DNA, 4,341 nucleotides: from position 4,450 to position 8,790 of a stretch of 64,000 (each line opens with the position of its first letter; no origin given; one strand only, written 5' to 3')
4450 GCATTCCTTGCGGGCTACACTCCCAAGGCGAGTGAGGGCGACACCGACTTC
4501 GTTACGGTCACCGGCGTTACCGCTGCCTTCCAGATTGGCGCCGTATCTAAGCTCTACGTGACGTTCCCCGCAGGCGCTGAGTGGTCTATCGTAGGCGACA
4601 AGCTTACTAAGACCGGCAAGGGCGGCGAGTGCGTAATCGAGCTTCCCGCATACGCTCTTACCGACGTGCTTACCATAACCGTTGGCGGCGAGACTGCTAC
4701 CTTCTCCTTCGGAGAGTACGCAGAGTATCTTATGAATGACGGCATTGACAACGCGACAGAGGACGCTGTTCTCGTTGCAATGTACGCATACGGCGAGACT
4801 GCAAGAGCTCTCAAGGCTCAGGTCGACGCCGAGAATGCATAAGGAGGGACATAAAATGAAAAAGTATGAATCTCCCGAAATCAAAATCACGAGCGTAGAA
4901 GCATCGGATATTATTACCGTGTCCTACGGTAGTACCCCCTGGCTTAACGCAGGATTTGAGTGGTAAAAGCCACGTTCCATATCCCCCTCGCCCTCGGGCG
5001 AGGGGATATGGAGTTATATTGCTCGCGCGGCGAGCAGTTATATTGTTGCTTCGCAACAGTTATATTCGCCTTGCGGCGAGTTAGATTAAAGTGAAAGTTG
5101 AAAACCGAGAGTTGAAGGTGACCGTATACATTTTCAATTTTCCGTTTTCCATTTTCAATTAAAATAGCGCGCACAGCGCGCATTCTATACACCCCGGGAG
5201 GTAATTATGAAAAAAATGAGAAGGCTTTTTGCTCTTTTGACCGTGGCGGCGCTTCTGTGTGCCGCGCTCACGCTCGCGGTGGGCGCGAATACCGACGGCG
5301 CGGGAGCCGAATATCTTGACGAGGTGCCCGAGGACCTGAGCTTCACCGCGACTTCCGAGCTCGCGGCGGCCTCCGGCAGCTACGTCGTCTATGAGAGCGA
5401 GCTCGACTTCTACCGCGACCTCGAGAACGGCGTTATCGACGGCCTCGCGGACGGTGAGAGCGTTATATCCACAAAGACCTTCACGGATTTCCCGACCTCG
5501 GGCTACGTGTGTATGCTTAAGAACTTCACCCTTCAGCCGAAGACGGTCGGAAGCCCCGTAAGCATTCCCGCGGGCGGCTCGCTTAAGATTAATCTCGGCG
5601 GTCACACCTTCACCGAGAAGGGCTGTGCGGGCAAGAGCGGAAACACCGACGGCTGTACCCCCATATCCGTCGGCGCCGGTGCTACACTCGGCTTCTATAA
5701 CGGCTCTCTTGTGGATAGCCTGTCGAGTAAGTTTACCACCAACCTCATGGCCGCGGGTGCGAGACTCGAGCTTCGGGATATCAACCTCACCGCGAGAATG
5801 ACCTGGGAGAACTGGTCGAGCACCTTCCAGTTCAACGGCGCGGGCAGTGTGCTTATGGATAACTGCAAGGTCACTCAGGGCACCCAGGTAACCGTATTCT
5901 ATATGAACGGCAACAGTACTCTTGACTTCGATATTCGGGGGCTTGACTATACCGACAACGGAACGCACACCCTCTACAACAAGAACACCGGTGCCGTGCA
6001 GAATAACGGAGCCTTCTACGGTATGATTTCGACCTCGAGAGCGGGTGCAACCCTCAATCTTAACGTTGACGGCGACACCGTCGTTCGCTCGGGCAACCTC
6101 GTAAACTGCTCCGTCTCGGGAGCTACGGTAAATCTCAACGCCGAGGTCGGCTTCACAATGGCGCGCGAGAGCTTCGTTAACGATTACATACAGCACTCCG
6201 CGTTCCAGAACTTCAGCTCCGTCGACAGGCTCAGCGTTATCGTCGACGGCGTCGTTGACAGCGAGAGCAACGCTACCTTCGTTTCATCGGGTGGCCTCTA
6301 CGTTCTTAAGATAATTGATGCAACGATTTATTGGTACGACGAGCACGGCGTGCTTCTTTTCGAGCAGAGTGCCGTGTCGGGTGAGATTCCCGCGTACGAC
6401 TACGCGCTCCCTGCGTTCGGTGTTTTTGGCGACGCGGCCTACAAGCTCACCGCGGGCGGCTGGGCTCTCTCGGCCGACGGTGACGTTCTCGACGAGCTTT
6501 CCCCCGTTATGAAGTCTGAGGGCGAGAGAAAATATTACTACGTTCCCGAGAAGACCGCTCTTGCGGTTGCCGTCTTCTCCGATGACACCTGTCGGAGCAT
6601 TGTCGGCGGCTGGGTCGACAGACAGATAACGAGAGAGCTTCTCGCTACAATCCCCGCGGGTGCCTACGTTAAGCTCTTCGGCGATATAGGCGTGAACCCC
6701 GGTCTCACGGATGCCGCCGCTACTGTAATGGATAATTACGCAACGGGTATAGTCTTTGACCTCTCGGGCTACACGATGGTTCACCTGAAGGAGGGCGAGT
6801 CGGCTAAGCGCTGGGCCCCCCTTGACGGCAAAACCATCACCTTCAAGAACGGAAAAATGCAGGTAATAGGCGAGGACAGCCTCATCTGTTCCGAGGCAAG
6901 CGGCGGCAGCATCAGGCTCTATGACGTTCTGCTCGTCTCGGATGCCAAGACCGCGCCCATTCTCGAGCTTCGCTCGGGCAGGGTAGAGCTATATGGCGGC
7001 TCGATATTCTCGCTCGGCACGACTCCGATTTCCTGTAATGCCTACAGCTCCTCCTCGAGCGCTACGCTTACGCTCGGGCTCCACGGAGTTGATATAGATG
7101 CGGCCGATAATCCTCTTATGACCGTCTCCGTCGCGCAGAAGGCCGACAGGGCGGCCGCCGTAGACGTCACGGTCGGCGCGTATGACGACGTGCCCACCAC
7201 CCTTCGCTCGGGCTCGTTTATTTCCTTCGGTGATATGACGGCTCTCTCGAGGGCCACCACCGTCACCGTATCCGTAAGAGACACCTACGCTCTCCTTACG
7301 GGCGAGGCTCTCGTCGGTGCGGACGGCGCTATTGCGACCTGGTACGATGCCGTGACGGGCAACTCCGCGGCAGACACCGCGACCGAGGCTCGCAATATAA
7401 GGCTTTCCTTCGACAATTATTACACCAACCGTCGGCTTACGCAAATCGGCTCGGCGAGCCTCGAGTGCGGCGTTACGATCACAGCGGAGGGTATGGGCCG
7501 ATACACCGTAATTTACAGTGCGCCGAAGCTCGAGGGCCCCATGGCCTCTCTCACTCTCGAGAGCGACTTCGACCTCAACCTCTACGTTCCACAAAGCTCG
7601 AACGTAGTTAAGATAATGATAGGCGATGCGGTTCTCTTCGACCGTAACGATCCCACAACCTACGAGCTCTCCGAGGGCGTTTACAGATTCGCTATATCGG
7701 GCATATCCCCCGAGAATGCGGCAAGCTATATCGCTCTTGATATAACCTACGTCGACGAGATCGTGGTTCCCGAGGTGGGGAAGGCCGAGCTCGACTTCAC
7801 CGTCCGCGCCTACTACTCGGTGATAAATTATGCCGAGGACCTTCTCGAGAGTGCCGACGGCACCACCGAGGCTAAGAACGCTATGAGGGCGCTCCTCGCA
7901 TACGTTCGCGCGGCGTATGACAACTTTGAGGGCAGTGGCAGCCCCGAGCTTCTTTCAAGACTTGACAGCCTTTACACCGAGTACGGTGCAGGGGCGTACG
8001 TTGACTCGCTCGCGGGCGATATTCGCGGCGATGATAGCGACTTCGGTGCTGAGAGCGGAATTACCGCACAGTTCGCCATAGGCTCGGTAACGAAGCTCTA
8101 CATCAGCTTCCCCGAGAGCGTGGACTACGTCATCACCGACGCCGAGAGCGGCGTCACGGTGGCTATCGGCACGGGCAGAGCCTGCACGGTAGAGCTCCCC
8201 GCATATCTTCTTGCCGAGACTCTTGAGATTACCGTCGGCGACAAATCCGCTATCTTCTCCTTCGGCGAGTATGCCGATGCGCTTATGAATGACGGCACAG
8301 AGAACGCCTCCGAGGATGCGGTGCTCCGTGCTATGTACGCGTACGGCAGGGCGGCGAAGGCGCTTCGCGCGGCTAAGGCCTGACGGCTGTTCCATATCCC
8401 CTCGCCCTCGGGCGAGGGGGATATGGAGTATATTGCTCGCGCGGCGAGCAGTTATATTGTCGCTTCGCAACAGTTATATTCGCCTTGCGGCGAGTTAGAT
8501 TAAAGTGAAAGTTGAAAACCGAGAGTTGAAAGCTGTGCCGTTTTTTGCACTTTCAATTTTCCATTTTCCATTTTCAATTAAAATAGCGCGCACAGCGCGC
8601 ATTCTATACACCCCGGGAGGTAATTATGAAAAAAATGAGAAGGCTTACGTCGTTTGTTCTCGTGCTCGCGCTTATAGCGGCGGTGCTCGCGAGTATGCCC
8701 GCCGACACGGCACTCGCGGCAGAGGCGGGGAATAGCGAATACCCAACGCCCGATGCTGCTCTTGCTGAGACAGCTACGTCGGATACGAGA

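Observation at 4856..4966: Conserved 36-aa peptide gene immediately downstream of P1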

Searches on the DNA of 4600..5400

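Call 86: search_rna_families(source=window, start=4600, end=5400, threshold=evalue, max_evalue=1)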
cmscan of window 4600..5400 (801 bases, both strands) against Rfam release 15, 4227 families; matches with E-value up to 1: 4.
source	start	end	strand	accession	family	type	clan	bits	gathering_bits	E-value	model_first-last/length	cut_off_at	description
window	5011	5091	+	RF01706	Gut-1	Gene; sRNA;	-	41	50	1.7e-06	1-77/77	no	Gut-1 RNA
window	5082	5167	+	RF03896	MIR2275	Gene; miRNA;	-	19.9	60.5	0.76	1-95/95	no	MIR2275 microRNA precursor family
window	4804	4859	+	RF02444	SpR10_sRNA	Gene; sRNA;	-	18.5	50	0.25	1-47/47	no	Streptococcus sRNA SpR10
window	4960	4999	+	RF00192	BLV_package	Cis-reg;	-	16.3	70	0.82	1-55/55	no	Bovine leukaemia virus RNA packaging signal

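Call 89: search_rna_families(source=window, start=4950, end=5210, threshold=evalue, max_evalue=0.01, show_alignments=1)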
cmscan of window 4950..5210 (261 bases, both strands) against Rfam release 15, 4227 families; matches with E-value up to 0.01: 1.
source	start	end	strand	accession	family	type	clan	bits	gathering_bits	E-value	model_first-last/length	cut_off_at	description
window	5011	5091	+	RF01706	Gut-1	Gene; sRNA;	-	41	50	5.5e-07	1-77/77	no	Gut-1 RNA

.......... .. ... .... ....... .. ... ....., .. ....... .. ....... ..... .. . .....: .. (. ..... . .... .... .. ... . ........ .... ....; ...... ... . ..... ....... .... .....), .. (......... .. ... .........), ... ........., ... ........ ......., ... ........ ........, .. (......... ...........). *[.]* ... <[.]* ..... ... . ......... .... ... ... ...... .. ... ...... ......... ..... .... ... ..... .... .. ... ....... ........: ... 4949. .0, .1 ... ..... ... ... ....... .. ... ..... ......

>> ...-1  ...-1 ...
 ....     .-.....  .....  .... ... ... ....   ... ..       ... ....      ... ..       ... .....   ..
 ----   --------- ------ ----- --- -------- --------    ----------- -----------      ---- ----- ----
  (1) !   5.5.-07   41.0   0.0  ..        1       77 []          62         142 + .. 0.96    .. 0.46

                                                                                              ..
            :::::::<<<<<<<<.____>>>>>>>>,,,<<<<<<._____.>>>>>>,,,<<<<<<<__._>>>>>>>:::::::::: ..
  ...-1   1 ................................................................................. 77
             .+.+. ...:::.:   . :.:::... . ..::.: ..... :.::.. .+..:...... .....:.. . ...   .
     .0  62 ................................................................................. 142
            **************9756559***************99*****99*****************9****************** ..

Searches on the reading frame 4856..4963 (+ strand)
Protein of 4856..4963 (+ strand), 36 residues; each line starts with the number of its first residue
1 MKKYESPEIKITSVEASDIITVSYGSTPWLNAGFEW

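Call 3: search_protein_families(library=ncbifam, proteins=[window:4856-4963:+], max_evalue=1)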
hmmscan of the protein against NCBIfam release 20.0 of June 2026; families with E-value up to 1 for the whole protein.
seq(36 aa): 0 families

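Call 4: search_protein_families(library=pfam, proteins=[window:4856-4963:+], max_evalue=0.1)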
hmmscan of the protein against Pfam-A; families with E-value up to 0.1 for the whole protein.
seq(36 aa): 0 families

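Call 16: find_related_loci(query=A3, collection=genome_contigs, flank=6000)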
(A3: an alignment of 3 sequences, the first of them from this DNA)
Query A3 (36 aa) in genome_contigs; peptide patterns used: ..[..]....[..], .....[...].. (x = any residue, [..] = any of these).
62 stretches matched a pattern; 5 encode a relative of the query (tblastn E <= 1e-3); 5 distinct loci.
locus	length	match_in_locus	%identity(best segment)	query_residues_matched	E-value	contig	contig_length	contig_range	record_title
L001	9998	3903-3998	56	1-28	3e-6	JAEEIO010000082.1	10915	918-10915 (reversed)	MAG: Clostridiales bacterium isolate Tb.RUG.148 k141_5355206_flag=1_multi=25.0000_len=10915, whole genome shotgun sequen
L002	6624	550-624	52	1-25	1e-5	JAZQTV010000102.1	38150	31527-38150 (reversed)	MAG: Clostridia bacterium isolate T1900045185_TC20190181.MAGScoT_cleanbin_000015 SGB_5266_k141_674952, whole genome shot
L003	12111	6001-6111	43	1-31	1e-5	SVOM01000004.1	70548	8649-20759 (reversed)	MAG: Oscillospiraceae bacterium isolate SIG565 NODE_1919_length_70548_cov_1.672285, whole genome shotgun sequence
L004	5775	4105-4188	55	1-29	2e-5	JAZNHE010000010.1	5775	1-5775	MAG: Eubacteriales bacterium isolate T1900044696_TS20190162.MAGScoT_cleanbin_000025 SGB_1778_k141_256233, whole genome s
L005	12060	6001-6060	60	1-20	1e-4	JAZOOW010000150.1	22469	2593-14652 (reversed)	MAG: Eubacteriales bacterium isolate T1900045626_YK20190320.MAGScoT_cleanbin_000007 SGB_8015_k141_2531002, whole genome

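Call 49: search_protein_families(library=pfam, proteins=[L001:1379-3886:+, L003:872-5983:+, L004:1217-4090:+, L005:4125-5984:+], max_evalue=0.001)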
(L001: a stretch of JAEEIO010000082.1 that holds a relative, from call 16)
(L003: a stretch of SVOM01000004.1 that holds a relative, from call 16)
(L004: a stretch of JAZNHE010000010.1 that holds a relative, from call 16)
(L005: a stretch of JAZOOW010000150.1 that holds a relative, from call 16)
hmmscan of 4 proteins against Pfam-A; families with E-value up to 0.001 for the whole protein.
L001:1379-3886:+ (835 aa): 1 family
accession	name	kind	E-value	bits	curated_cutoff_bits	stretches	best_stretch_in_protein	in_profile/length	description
PF13306.12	LRR_5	-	7.8e-32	110.3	27.7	3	158-232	12-87/127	BspA type Leucine rich repeat region (6 copies)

L003:872-5983:+ (1703 aa): 1 family
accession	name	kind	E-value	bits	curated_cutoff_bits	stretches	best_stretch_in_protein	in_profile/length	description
PF05448.18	AXE1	-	5.3e-05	22.6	21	1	1476-1690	84-310/321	Acetyl xylan esterase (AXE1)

L004:1217-4090:+ (957 aa): 1 family
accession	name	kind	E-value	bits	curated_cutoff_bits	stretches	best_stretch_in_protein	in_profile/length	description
PF13385.13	Laminin_G_3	-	1.9e-31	109.7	27.6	2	278-440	12-151/151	Concanavalin A-like lectin/glucanases superfamily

L005:4125-5984:+ (619 aa): 0 families

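Call 62: predict_structure(alignment_id=A6)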
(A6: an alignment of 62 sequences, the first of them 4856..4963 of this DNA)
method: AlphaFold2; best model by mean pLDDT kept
length: 36 residues; sequences in the alignment: 62
mean_pLDDT: 69.8   pTM: 0.19
mean pLDDT of the five models: 69.8, 69.5, 67.3, 66.7, 66.4
residues with pLDDT >= 90: 0; 70-90: 21; 50-70: 12; < 50: 3
segments of 3 or more residues with pLDDT < 50: none
pLDDT, mean of each block of 10 residues (from residue 1): 82 81 58 51
secondary structure, 60 per line:
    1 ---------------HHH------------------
elements in order:

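Call 63: search_protein_representatives(alignment_id=A6)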
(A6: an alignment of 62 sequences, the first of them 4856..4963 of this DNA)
Query: 62 sequences, 45 profile positions. Proteins with E-value up to 0.001 (for the whole library): 1551; up to 1e-10: 4; up to 1e-30: 0. The best 150 are listed.
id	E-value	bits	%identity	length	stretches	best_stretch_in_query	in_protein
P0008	1.2e-13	67.4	-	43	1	1-43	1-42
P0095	1.4e-11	60.8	-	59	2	1-44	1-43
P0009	7.2e-11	58.5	-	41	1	1-38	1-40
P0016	9.3e-11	58.1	-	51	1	1-34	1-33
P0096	1.6e-10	57.4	-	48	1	1-42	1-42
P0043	2.7e-10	56.7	-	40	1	1-38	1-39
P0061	4.0e-10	56.1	-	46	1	1-44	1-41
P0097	4.6e-10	55.9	-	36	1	1-33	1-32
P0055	8.3e-10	55.1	-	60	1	1-44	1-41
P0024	1.5e-09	54.3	-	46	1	1-34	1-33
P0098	2.9e-09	53.4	-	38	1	1-33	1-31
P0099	3.2e-09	53.2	-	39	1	1-38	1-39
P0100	3.5e-09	53.1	-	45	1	1-33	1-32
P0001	3.5e-09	53.1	-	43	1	1-39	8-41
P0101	4.1e-09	52.9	-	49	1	1-43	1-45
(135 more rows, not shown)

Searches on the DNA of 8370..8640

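Call 90: search_rna_families(source=window, start=8370, end=8640, threshold=evalue, max_evalue=0.01)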
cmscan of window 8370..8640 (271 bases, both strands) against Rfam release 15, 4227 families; matches with E-value up to 0.01: 1.
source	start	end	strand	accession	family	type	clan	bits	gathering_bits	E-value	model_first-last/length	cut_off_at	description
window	8425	8505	+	RF01706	Gut-1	Gene; sRNA;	-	32.2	50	9.5e-05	1-77/77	no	Gut-1 RNA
